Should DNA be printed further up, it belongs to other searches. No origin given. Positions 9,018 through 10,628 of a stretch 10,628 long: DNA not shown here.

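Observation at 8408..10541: SPFH (stomatin-like) gene translationally coupled to a secreted M28 aminopeptidase instead of the canonical NfeD partner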

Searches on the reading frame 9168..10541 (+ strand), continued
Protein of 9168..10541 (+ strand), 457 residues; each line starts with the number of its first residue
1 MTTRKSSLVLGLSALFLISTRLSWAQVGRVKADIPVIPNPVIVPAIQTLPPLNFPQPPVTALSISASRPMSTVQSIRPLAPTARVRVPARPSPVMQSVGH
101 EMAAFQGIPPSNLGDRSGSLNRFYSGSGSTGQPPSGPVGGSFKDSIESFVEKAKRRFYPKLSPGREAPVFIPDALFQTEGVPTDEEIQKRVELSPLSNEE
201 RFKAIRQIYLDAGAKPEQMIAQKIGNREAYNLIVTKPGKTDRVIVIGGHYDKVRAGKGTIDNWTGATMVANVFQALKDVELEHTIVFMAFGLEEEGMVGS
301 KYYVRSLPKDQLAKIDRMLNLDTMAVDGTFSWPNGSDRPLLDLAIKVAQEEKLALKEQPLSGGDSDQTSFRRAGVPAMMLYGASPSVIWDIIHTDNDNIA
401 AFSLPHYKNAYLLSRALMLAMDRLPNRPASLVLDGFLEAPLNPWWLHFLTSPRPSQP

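Call 46: search_protein_families(library=pfam, proteins=[L019:1969-2637:+, L019:576-1532:-, L019:3860-5902:-, L019:1510-2961:-, L022:3225-5255:+, L022:3141-5585:-, L022:7018-8568:+, L022:1579-3225:+, L016:4240-4899:+, L167:4564-5355:+], max_evalue=0.001)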
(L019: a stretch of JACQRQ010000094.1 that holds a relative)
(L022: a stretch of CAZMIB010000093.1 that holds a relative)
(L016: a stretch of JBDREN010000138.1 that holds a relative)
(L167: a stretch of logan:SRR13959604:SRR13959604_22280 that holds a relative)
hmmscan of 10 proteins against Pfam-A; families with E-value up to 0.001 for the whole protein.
L019:1969-2637:+ (222 aa): 0 families

L019:576-1532:- (318 aa): 1 family
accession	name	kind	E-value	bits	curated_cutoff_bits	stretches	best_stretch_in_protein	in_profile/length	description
PF00762.24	Ferrochelatase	-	9.2e-82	275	27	1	9-308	2-315/317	Ferrochelatase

L019:3860-5902:- (680 aa): 3 families
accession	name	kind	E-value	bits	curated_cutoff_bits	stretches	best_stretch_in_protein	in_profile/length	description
PF06762.20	LMF1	-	1.9e-58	197.6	27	1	299-460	1-162/163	Lipase maturation factor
PF25179.1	LMF1_C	-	3.6e-52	176.5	34.2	1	532-666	2-139/139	Lipase maturation factor C-terminal domain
PF04134.17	DCC1-like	-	2.8e-13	51.5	27.8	1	65-169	1-109/113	DCC1-like thiol-disulfide oxidoreductase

L019:1510-2961:- (483 aa): 1 family
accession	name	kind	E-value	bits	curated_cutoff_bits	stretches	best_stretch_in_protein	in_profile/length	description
PF01208.23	URO-D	-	8.5e-129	429.9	23.9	1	142-479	3-346/346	Uroporphyrinogen decarboxylase (URO-D)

L022:3225-5255:+ (676 aa): 0 families

L022:3141-5585:- (814 aa): 4 families
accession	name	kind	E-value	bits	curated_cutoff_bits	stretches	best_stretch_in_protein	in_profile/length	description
PF05359.17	DUF748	-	1.2e-21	76.9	50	1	15-592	12-515/1037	Domain of Unknown Function (DUF748)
PF13116.12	YhdP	-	3.7e-13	48.7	46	1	634-757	1053-1169/1224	YhdP protein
PF05170.20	AsmA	-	1.8e-11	44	29.8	1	14-196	1-188/607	AsmA family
PF11739.14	YdbH-like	-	0.00034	20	26.3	0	425-553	562-679/893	Intermembrane phospholipid transport protein YdbH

L022:7018-8568:+ (516 aa): 0 families

L022:1579-3225:+ (548 aa): 0 families

L016:4240-4899:+ (219 aa): 0 families

L167:4564-5355:+ (263 aa): 1 family
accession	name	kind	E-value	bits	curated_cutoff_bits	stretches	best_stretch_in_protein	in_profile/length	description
PF14256.11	YwiC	-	3.5e-16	60.1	25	1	6-134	1-125/126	YwiC-like protein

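Call 47: search_solved_structures(query=window:9168-10538:+, max_evalue=0.001, show_alignments=1)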
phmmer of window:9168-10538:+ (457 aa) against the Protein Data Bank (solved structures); distinct sequences matched with E-value up to 0.001: 13.
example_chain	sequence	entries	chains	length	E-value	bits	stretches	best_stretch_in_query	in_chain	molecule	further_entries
9oqa_A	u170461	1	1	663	3.4e-15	59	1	222-338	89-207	Autotransporter domain-containing protein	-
2ek8_A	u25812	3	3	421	3.1e-14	55.8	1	227-409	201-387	Aminopeptidase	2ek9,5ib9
1cp7_A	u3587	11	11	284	2.2e-13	53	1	223-381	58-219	AMINOPEPTIDASE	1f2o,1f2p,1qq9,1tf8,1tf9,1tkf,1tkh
6hc6_A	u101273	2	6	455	3.1e-13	52.5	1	225-412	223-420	Aminopeptidase YwaD | Aminopeptidase Y (Arg Lys Leu preference)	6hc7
8ac9_A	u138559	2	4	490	7.2e-10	41.4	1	227-327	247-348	Keratinase KP1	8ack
8ac7_B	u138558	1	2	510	7.7e-10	41.3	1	227-327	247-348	Keratinase KP1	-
8acg_F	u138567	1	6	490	4.9e-09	38.7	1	227-327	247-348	Keratinase KP1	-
8acr_A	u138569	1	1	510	5.2e-09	38.6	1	227-327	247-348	Keratinase KP1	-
3iib_A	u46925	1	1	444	2.4e-08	36.4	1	221-401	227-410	Peptidase M28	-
5gne_A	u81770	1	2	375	1.3e-05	27.3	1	209-322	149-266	Leucine aminopeptidase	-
3b3t_A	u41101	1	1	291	0.00029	22.9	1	228-401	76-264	Bacterial leucyl aminopeptidase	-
6esl_A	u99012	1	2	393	0.00053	22.1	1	235-417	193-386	Bacterial leucyl aminopeptidase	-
6ica_A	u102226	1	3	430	0.00056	22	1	235-417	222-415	Aminopeptidase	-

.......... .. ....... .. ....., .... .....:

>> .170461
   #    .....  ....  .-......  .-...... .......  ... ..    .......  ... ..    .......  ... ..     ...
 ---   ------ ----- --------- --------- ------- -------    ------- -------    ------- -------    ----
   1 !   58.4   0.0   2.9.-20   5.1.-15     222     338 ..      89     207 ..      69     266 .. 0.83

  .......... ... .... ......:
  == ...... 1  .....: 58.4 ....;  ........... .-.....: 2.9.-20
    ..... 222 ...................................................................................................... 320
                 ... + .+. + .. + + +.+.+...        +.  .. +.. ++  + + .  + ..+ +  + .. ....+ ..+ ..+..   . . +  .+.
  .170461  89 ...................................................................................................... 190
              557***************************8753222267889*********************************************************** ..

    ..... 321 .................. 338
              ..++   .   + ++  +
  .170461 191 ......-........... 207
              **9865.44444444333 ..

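Call 62: search_protein_families(library=padloc, proteins=[window:9168-10541:+], max_evalue=0.001)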
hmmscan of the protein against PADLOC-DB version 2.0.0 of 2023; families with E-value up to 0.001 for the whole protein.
window:9168-10541:+ (457 aa): 0 families

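Call 63: predict_structure(alignment_id=A1)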
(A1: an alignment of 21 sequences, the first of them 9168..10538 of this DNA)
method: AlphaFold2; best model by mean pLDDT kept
length: 457 residues; sequences in the alignment: 21
mean_pLDDT: 68.2   pTM: 0.61
mean pLDDT of the five models: 68.2, 68.1, 65.2, 63.5, 62.7
residues with pLDDT >= 90: 159; 70-90: 80; 50-70: 62; < 50: 156
segments of 3 or more residues with pLDDT < 50: 1-3, 24-142, 168-188, 433-435, 438-443
pLDDT, mean of each block of 10 residues (from residue 1): 61 76 45 39 36 34 34 34 33 38 38 36 37 36 70 79 52 39 46 73 94 95 93 97 96 64 83 95 97 90 96 96 87 94 97 93 88 96 80 60 83 96 72 48 55 48
secondary structure, 60 per line:
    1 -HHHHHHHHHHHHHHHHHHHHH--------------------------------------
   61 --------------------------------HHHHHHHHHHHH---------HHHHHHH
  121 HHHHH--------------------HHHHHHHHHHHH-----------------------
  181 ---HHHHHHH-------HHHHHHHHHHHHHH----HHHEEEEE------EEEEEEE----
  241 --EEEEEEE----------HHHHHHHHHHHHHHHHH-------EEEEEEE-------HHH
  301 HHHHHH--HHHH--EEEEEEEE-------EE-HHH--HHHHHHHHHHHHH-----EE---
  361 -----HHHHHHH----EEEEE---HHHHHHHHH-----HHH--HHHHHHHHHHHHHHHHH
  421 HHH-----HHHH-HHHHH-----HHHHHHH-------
elements in order: H2-22 H93-104 H114-125 H146-157 H184-190 H198-211 E219-223 E230-236 E243-249 H260-276 E284-290 H298-306 H309-312 E315-322 H338-350 H366-372 E377-381 H385-393 H404-423 H429-432 H434-438 H444-450

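Call 65: fold_search(model_id=the predicted structure, library=pdb)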
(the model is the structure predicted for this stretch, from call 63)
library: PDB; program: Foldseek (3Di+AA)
matches with E <= 10: 1428; with E <= 0.001: 464
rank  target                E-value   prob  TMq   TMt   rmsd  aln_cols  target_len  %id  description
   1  1qq9                  1.8e-15  1.00  0.44  0.70   4.8       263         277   20  STREPTOMYCES GRISEUS AMINOPEPTIDASE COMPLEXED WITH METHIONINE (released 2000-05-03)
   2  1tf9                  2.7e-15  1.00  0.44  0.70   4.7       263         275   20  Streptomyces griseus aminopeptidase complexed with P-Iodo-L-Phenylalanine (released 2005-05-31)
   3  1cp7                  3.5e-15  1.00  0.43  0.70   4.8       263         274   20  AMINOPEPTIDASE FROM STREPTOMYCES GRISEUS (released 2000-05-03)
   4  1xjo                  4.1e-15  1.00  0.43  0.70   4.8       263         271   19  STRUCTURE OF AMINOPEPTIDASE (released 1997-04-01)
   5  6hc6_A                5.6e-15  1.00  0.38  0.43   2.8       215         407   24  The structure of BSAP, a zinc aminopeptidase from Bacillus subtilis (released 2019-08-28)
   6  1tkf                  9.8e-15  1.00  0.43  0.70   4.9       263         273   20  Streptomyces griseus aminopeptidase complexed with D-tryptophan (released 2005-06-14)
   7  1tf8                  1.3e-14  1.00  0.43  0.70   4.6       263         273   19  Streptomyces griseus aminopeptidase complexed with L-tryptophan (released 2005-05-31)
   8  6hc6_C                1.5e-14  1.00  0.39  0.43   2.8       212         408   24  The structure of BSAP, a zinc aminopeptidase from Bacillus subtilis (released 2019-08-28)
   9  6hc7_A                1.6e-14  1.00  0.38  0.43   4.3       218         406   24  The crystal structure of BSAP, a zinc aminopeptidase from Bacillus subtilis (medium resolution) (released 2019-08-28)
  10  3b35                  1.6e-14  1.00  0.44  0.66   3.5       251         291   21  Crystal structure of the M180A mutant of the aminopeptidase from Vibrio proteolyticus (released 2007-11-27)
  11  6ica_A                2.8e-14  1.00  0.44  0.54   3.2       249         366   19  The crystal structure of Legionella pneumophila LapA aminopeptidase (released 2019-11-06)
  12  2anp                  3.3e-14  1.00  0.41  0.63  11.2       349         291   17  Functional Glutamate 151 to Histidine mutant of the aminopeptidase from Aeromonas Proteolytica. (released 2005-10-04)
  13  6ica_C                4.0e-14  1.00  0.45  0.53  13.3       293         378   18  The crystal structure of Legionella pneumophila LapA aminopeptidase (released 2019-11-06)
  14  6esl_A                4.0e-14  1.00  0.45  0.57  11.5       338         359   17  Crystal structure of the Legionella pneumoppila LapA (released 2018-04-04)
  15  8ac9_A                4.8e-14  1.00  0.38  0.37   4.3       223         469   21  Structure of Pseudomonas aeruginosa aminopeptidase, PaAP_T (released 2023-07-12)
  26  9oqa                  1.5e-13  1.00  0.38  0.29   5.7       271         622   21  Cryo-EM structure of AaaA, a Pseudomonas Aeruginosa autotransporter (released 2025-08-13)
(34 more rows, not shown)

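Call 73: find_encoding_contigs(protein=P0127, flank=6000, max_places=2)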
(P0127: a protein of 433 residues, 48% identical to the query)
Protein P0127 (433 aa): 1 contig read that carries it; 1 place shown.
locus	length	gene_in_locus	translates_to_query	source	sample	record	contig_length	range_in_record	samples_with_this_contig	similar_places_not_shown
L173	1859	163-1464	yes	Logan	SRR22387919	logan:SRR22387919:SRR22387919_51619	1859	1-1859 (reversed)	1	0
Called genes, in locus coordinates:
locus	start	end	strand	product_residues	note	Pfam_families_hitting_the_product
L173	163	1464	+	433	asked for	PF01546:Peptidase_M20 (faint), PF04389:Peptidase_M28, PF05343:Peptidase_M42 (weak)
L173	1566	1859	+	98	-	?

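Call 74: find_encoding_contigs(protein=P0134, flank=6000, max_places=2)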
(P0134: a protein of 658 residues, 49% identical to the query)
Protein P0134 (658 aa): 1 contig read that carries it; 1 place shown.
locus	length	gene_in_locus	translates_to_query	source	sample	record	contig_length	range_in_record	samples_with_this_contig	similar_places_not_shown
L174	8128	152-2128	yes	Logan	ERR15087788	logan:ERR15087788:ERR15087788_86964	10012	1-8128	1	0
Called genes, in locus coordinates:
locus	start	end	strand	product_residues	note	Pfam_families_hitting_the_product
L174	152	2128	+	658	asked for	PF01546:Peptidase_M20 (faint), PF04389:Peptidase_M28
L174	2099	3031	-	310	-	-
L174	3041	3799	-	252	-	PF00106:adh_short, PF08659:KR, PF13561:adh_short_C2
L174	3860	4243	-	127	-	-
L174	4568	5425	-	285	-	-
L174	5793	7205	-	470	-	PF07690:MFS_1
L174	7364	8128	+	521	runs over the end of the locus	PF00171:Aldedh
